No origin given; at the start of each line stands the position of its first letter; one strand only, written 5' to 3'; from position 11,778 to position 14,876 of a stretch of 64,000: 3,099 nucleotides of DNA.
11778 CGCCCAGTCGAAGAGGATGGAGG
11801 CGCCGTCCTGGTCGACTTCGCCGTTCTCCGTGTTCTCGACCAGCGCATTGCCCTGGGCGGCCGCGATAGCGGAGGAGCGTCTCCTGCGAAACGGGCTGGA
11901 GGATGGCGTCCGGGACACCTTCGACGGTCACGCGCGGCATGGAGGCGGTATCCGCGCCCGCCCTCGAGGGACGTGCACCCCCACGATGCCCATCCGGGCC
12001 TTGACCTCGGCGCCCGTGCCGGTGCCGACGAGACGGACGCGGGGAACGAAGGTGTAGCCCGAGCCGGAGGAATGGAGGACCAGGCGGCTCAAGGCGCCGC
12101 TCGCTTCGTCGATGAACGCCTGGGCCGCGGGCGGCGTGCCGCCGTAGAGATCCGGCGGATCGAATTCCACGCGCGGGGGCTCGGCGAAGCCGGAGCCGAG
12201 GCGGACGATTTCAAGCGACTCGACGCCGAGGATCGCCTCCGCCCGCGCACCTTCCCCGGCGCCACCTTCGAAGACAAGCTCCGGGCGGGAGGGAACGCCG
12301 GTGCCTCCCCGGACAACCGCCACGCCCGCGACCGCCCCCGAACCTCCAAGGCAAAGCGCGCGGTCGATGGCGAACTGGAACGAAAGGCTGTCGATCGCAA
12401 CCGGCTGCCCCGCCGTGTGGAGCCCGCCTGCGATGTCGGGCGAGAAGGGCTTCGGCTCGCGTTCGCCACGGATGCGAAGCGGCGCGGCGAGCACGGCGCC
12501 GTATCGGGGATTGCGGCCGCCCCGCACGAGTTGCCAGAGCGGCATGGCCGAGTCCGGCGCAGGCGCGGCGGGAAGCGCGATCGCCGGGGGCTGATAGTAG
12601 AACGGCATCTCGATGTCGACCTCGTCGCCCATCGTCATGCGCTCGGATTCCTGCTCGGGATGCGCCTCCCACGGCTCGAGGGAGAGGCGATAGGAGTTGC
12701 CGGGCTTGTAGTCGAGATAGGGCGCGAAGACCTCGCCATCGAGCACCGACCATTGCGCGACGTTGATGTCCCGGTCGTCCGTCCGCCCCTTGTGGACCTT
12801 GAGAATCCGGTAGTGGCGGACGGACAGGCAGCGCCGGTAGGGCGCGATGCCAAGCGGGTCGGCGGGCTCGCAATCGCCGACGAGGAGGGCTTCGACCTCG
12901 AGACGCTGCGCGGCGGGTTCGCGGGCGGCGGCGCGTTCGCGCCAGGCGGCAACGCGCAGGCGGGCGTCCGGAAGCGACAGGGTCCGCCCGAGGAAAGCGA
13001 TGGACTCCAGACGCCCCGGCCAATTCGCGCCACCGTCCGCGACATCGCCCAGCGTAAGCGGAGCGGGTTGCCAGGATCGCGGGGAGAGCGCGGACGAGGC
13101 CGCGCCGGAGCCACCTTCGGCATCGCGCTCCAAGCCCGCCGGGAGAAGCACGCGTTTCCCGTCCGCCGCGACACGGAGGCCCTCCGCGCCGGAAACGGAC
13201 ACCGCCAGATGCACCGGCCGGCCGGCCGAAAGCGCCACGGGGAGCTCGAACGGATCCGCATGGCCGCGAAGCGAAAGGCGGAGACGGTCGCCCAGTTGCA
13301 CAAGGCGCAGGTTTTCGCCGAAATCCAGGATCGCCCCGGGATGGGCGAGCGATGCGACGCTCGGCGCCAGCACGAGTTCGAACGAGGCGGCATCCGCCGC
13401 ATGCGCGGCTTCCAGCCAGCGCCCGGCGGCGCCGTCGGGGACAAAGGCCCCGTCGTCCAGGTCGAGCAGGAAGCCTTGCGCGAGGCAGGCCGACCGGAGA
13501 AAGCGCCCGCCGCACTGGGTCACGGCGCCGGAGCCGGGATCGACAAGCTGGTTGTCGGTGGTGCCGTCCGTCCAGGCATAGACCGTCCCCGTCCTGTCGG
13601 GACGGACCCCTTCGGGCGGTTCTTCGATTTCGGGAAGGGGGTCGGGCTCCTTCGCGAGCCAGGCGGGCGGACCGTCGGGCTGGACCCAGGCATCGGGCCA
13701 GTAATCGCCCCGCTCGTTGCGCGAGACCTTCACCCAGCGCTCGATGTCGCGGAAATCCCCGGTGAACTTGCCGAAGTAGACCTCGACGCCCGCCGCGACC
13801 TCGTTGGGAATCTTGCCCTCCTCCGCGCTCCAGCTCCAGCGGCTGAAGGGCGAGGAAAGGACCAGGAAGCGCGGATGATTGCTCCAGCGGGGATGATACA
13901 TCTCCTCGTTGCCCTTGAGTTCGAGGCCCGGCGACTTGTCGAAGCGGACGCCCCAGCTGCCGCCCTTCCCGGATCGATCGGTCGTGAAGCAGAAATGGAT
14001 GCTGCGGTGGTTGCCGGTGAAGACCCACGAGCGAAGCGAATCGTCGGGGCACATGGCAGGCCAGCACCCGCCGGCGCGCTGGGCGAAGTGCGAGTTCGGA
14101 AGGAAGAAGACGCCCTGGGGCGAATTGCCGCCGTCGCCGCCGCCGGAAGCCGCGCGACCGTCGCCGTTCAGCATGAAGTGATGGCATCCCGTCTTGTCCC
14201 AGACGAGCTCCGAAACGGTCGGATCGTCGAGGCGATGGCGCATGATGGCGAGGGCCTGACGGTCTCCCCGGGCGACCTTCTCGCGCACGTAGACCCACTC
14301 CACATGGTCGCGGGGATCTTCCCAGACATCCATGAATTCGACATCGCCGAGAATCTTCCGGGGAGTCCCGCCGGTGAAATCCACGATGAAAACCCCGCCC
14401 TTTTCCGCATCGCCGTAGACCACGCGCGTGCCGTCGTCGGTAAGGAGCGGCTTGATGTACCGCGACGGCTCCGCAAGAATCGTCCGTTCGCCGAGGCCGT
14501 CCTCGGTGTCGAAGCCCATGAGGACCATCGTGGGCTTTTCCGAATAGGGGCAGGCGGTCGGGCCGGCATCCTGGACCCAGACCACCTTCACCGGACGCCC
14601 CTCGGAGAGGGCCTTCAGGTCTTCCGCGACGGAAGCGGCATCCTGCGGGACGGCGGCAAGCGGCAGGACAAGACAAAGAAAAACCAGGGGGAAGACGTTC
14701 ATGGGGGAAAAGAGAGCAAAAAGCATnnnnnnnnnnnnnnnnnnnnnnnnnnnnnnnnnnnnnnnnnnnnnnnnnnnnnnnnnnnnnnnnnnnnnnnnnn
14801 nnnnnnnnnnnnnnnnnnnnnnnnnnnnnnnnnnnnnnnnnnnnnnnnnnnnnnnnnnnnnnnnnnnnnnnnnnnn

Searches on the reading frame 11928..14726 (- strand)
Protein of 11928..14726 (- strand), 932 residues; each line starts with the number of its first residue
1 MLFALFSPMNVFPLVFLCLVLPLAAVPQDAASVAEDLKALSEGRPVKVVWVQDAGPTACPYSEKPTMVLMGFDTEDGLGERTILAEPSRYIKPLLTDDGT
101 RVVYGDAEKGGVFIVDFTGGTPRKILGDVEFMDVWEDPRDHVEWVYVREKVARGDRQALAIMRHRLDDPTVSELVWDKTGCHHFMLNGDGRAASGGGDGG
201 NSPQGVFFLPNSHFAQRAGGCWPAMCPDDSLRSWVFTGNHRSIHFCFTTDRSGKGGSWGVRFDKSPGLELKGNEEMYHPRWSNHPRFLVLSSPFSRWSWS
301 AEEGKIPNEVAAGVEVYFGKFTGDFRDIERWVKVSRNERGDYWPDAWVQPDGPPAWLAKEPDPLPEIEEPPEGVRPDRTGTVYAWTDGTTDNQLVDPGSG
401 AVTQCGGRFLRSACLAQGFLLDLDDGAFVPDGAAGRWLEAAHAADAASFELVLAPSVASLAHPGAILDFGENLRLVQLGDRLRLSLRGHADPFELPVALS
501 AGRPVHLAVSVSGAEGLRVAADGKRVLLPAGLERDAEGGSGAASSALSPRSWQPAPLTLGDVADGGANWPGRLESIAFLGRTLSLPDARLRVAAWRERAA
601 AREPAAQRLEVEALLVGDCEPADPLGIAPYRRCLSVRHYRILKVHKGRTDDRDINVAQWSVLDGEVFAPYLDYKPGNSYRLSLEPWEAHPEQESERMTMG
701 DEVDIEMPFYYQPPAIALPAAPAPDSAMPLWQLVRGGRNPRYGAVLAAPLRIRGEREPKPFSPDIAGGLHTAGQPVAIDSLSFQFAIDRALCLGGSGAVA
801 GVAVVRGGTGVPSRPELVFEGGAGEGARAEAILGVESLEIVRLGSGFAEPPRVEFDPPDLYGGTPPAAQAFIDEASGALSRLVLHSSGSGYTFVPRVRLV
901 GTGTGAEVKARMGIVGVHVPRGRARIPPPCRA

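Call 56: find_encoding_contigs(protein=window:11928-14702:-, flank=3000, max_places=10)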
Protein window:11928-14702:- (924 aa): no gene with exactly this product is on record in the collection.

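Call 57: find_encoding_contigs(protein=window:11928-14726:-, flank=3000, max_places=10)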
Protein window:11928-14726:- (932 aa): no gene with exactly this product is on record in the collection.

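Call 65: search_protein_families(library=pfam, proteins=[window:11928-14702:-], max_evalue=0.01)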
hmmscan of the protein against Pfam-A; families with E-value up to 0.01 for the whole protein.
window:11928-14702:- (924 aa): 0 families
